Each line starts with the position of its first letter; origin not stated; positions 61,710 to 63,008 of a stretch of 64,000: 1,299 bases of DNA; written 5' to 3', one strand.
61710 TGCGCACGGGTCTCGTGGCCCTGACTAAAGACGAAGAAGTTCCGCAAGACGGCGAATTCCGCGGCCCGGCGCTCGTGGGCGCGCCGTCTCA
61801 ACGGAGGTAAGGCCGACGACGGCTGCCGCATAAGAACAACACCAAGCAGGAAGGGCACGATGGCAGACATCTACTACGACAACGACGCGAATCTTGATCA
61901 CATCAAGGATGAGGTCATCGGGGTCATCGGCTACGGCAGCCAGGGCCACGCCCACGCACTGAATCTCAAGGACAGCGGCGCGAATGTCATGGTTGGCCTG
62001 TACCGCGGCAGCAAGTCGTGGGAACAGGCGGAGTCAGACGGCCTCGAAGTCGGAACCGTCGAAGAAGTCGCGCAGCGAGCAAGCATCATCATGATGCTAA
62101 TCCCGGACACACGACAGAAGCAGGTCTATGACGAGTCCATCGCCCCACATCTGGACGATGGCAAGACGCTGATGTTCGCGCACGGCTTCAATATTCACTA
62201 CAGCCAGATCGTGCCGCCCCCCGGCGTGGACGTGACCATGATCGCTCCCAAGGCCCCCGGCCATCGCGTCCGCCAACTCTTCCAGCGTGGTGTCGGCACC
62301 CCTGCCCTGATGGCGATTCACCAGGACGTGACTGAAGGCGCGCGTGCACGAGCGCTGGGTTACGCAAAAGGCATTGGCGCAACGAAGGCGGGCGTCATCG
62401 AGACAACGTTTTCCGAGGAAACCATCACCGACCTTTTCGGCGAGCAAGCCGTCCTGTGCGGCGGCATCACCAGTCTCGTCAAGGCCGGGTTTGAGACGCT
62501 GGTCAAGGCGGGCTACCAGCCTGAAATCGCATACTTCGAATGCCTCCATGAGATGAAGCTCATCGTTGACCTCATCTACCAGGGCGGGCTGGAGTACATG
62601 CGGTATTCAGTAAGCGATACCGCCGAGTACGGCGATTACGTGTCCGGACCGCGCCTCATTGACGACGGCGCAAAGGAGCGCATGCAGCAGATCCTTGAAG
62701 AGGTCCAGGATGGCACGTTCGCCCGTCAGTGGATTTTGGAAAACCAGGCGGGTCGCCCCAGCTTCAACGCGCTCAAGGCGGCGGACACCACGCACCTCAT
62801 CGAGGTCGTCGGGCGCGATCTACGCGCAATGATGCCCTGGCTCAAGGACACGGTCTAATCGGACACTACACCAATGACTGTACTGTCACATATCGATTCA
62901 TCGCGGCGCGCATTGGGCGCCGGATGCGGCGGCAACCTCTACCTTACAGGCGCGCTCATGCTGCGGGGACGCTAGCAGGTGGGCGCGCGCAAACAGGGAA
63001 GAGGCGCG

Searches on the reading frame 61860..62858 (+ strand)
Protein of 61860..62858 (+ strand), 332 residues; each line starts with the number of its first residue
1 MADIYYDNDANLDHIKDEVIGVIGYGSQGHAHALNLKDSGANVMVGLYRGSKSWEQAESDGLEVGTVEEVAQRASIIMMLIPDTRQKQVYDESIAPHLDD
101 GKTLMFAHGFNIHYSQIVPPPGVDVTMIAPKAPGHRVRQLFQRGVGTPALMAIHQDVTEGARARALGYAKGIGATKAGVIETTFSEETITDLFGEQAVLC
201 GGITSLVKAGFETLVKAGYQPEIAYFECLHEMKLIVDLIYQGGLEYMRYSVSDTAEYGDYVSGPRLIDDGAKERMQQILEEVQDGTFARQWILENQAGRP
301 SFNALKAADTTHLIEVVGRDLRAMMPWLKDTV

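Call 57: search_protein_families(library=pfam, proteins=[window:61860-62858:+], max_evalue=0.001)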
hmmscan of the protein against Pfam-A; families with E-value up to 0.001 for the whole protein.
window:61860-62858:+ (332 aa): 6 families
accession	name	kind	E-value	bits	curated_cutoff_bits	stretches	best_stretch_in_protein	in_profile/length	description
PF07991.19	KARI_N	-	1.2e-71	240.1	20.6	1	15-178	2-165/165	Acetohydroxy acid isomeroreductase, NADPH-binding domain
PF01450.25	KARI_C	-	8.9e-66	221.1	29.1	1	184-327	1-144/144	Ketol-acid reductoisomerase, C-terminal domain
PF03446.21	NAD_binding_2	-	1.2e-06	29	21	1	20-105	2-90/161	NAD binding domain of 6-phosphogluconate dehydrogenase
PF03807.23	F420_oxidored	-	4.1e-06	27.7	21.6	1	20-100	2-84/94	NADP oxidoreductase coenzyme F420-dependent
PF02826.25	2-Hacid_dh_C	-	4.3e-06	26.7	25.1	1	11-87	30-105/178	D-isomer specific 2-hydroxyacid dehydrogenase, NAD binding domain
PF00670.27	AdoHcyase_NAD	-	0.0003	21.4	27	1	19-78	25-83/162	S-adenosyl-L-homocysteine hydrolase, NAD binding domain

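Call 67: find_encoding_contigs(protein=window:61860-62858:+, flank=10000, max_places=3)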
Protein window:61860-62858:+ (332 aa): 2 contigs read that carry it; 2 places shown.
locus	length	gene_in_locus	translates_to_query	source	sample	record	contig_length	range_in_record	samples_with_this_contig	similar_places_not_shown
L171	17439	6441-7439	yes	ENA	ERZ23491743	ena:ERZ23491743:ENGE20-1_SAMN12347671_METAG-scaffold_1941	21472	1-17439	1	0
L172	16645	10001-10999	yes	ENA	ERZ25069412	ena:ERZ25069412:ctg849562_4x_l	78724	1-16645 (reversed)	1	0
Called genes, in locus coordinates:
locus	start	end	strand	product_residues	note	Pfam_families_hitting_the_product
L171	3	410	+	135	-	?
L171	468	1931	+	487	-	PF21269:TreT_GT1, PF20706:GT4-conflict (weak), PF00534:Glycos_transf_1, PF13692:Glyco_trans_1_4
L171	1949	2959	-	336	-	PF00586:AIRS, PF02769:AIRS_C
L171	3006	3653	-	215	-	PF18912:DZR_2 (weak), PF00156:Pribosyltran (weak)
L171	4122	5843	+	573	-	PF02776:TPP_enzyme_N, PF00205:TPP_enzyme_M, PF02775:TPP_enzyme_C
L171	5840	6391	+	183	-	PF01842:ACT, PF22629:ACT_AHAS_ss, PF13710:ACT_5, PF10369:ALS_ss_C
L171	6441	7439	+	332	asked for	PF02826:2-Hacid_dh_C (weak), PF03446:NAD_binding_2 (weak), PF03807:F420_oxidored (weak), PF07991:KARI_N, PF01450:KARI_C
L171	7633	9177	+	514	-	PF00682:HMGL-like, PF22617:HCS_D2, PF08502:LeuA_dimer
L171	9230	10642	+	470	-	PF00330:Aconitase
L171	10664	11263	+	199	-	PF00694:Aconitase_C, PF27512:LeuD, PF27434:LeuD_C (weak)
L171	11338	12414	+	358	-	PF00180:Iso_dh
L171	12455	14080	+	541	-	PF00682:HMGL-like, PF22617:HCS_D2, PF08502:LeuA_dimer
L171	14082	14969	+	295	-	-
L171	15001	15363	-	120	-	-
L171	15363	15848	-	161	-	PF14464:Prok-JAB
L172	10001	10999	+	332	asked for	PF02826:2-Hacid_dh_C (weak), PF03446:NAD_binding_2 (weak), PF03807:F420_oxidored (weak), PF07991:KARI_N, PF01450:KARI_C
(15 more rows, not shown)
